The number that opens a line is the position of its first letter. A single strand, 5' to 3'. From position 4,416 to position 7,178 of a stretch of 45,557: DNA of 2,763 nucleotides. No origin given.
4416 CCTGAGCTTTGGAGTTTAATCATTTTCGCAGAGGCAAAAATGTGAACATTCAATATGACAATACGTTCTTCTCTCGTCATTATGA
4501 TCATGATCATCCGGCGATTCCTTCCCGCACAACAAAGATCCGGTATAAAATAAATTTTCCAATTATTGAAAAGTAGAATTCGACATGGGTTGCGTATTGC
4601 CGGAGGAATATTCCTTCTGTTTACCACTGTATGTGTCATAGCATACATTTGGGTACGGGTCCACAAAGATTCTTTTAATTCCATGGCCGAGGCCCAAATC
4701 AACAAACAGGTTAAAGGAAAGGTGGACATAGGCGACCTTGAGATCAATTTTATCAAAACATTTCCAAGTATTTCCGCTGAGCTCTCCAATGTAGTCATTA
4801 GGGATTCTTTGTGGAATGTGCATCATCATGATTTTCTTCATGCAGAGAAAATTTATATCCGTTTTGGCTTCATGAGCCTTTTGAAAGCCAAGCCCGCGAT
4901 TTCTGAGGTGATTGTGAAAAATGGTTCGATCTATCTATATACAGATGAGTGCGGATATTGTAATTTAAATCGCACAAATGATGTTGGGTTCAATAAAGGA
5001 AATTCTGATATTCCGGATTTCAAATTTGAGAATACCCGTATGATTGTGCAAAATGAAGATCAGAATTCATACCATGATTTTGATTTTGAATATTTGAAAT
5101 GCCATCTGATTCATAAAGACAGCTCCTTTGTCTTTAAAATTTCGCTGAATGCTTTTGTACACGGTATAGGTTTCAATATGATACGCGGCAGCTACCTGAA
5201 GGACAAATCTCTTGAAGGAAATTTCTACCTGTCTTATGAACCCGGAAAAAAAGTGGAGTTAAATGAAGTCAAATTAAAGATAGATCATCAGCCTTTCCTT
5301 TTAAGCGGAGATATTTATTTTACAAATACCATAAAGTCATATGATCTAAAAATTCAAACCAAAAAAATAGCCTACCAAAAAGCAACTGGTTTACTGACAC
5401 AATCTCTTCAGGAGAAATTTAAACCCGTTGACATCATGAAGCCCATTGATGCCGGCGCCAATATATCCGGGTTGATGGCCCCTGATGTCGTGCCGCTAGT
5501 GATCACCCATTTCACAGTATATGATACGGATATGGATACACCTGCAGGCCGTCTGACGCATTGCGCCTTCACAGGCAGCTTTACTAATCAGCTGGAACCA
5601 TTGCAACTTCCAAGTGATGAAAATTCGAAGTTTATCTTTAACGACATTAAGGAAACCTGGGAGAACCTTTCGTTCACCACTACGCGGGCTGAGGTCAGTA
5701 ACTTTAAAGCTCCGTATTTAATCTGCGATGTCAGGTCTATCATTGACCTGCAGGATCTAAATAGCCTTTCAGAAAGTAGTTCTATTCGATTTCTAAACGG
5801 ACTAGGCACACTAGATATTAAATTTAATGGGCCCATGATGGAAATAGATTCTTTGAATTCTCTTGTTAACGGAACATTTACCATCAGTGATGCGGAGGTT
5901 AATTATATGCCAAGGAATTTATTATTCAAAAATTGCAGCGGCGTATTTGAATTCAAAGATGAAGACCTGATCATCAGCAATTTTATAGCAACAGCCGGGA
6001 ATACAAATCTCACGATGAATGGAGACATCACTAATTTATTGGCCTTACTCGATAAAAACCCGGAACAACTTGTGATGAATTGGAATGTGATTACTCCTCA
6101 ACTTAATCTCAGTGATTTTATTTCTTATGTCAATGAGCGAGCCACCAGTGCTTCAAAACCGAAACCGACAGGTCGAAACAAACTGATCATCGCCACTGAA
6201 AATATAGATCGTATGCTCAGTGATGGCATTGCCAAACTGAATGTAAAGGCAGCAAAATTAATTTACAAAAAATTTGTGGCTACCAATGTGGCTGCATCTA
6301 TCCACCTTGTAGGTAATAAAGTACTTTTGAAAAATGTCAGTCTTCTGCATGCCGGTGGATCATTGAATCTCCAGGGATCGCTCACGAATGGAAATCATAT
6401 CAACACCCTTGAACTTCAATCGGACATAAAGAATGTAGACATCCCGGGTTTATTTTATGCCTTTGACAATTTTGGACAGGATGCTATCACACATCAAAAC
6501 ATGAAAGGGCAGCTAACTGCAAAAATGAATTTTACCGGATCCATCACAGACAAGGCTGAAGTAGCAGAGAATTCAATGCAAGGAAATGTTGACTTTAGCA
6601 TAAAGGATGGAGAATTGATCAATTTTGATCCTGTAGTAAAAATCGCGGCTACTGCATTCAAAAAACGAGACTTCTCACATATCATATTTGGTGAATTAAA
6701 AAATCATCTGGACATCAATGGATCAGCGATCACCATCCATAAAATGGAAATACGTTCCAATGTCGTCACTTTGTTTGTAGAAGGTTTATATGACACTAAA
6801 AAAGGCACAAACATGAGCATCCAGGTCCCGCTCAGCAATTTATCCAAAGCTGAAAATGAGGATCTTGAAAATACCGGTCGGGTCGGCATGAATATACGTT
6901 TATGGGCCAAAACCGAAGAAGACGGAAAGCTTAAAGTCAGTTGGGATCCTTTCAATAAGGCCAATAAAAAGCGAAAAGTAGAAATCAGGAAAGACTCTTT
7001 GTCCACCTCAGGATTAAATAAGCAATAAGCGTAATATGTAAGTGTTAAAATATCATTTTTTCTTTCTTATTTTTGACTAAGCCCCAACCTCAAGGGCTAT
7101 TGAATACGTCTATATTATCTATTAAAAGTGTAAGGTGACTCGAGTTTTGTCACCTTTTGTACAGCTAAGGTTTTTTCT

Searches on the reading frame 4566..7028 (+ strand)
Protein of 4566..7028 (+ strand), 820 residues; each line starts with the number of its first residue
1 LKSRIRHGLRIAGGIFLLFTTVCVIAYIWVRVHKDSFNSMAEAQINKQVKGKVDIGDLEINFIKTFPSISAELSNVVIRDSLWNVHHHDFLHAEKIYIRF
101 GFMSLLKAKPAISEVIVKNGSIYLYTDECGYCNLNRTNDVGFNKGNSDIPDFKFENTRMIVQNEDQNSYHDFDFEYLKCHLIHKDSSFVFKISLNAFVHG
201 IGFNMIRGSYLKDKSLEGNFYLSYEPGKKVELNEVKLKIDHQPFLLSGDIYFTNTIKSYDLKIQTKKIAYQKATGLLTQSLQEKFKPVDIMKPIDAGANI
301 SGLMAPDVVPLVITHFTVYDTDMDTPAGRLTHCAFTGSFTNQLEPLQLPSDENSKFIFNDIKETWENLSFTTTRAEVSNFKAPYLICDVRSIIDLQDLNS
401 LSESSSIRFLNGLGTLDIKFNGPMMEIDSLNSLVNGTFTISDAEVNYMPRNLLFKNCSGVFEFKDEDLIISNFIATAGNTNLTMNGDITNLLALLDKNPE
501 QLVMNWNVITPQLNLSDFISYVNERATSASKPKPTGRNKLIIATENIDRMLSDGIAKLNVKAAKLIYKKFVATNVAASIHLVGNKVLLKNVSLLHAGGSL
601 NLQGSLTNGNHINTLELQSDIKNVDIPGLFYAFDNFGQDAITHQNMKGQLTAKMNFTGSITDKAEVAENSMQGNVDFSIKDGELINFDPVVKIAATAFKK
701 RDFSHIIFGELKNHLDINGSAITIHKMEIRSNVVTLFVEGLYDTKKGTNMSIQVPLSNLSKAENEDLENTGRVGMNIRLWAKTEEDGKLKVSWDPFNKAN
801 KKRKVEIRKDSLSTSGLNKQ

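Call 7: search_protein_families(library=pfam, proteins=[window:4566-7028:+], max_evalue=0.001)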
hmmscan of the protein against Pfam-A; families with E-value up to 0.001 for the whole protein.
window:4566-7028:+ (820 aa): 2 families
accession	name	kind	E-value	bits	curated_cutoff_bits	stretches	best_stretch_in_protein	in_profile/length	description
PF13116.12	YhdP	-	4.4e-13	48.5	46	1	15-223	17-212/1224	YhdP protein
PF05170.20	AsmA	-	8.3e-12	45.1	29.8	1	482-694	361-574/607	AsmA family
